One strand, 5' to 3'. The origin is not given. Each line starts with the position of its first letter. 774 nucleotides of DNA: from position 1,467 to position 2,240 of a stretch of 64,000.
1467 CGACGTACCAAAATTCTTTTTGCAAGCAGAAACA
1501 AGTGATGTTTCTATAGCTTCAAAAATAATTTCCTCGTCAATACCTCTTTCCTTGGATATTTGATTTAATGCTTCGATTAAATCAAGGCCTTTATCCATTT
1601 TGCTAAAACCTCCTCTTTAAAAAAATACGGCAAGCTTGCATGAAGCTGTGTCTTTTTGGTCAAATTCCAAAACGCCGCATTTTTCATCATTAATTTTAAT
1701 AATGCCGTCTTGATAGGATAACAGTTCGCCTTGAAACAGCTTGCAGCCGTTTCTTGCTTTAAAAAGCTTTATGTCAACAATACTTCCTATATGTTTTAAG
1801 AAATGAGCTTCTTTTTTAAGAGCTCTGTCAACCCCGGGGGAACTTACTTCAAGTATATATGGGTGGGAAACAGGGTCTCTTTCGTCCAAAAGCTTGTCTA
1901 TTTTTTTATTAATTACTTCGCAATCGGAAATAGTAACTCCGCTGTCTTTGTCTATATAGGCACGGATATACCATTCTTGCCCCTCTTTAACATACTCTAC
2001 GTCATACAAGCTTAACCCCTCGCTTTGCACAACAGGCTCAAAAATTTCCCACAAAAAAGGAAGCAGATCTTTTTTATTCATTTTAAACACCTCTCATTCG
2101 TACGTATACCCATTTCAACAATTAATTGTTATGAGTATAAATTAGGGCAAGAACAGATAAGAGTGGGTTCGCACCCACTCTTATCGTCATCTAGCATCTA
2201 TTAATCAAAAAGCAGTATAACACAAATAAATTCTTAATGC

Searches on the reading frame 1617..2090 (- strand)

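Call 85: search_protein_families(library=ncbifam, proteins=[window:1617-2090:-], max_evalue=1e-10)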
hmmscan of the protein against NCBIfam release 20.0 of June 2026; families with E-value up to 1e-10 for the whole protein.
window:1617-2090:- (157 aa): 21 families
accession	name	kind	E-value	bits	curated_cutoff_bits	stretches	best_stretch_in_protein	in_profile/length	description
NF000928.0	PRK00092.1-2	equivalog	2.7e-38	131.4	163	1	13-155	9-156/158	ribosome maturation factor RimP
NF000934.0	PRK00092.3-1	equivalog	7.1e-38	130.3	175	1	4-137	1-134/153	ribosome maturation factor RimP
NF000927.0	PRK00092.1-1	equivalog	3.4e-30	105.2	162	1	13-145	8-141/151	ribosome maturation factor RimP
NF011241.0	PRK14647.1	equivalog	2.7e-28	98.7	210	1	4-134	1-136/159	ribosome maturation factor RimP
NF011231.0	PRK14638.1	equivalog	7.7e-25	87.4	188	1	16-155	13-148/150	ribosome maturation factor RimP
NF000936.0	PRK00092.4-1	equivalog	1e-24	87.4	205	1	18-138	8-124/142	ribosome maturation factor RimP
NF011233.0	PRK14640.1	equivalog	9.9e-24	84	268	1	15-145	10-141/152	hypothetical protein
NF011232.0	PRK14639.1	equivalog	5.2e-23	82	193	1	19-142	6-126/141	ribosome maturation factor RimP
NF000929.0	PRK00092.2-1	equivalog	2.7e-22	79.4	147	1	15-153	5-142/153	ribosome maturation factor RimP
NF000932.0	PRK00092.2-5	equivalog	6.4e-21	74.9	185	1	13-137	22-146/200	ribosome maturation factor RimP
NF011229.0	PRK14636.1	equivalog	6e-20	71.8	230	1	12-153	6-149/176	ribosome maturation protein RimP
NF000930.0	PRK00092.2-2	equivalog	1.1e-19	70.9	150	1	14-113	10-110/179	ribosome maturation factor RimP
NF011224.0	PRK14631.1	equivalog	1.6e-19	70.5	228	1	13-148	10-165/174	ribosome maturation factor RimP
NF000931.0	PRK00092.2-3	equivalog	6.6e-19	68.3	293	1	16-127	11-128/196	ribosome maturation factor RimP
NF011226.0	PRK14633.1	equivalog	1.5e-18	67.1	205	1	9-143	2-137/150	ribosome maturation factor RimP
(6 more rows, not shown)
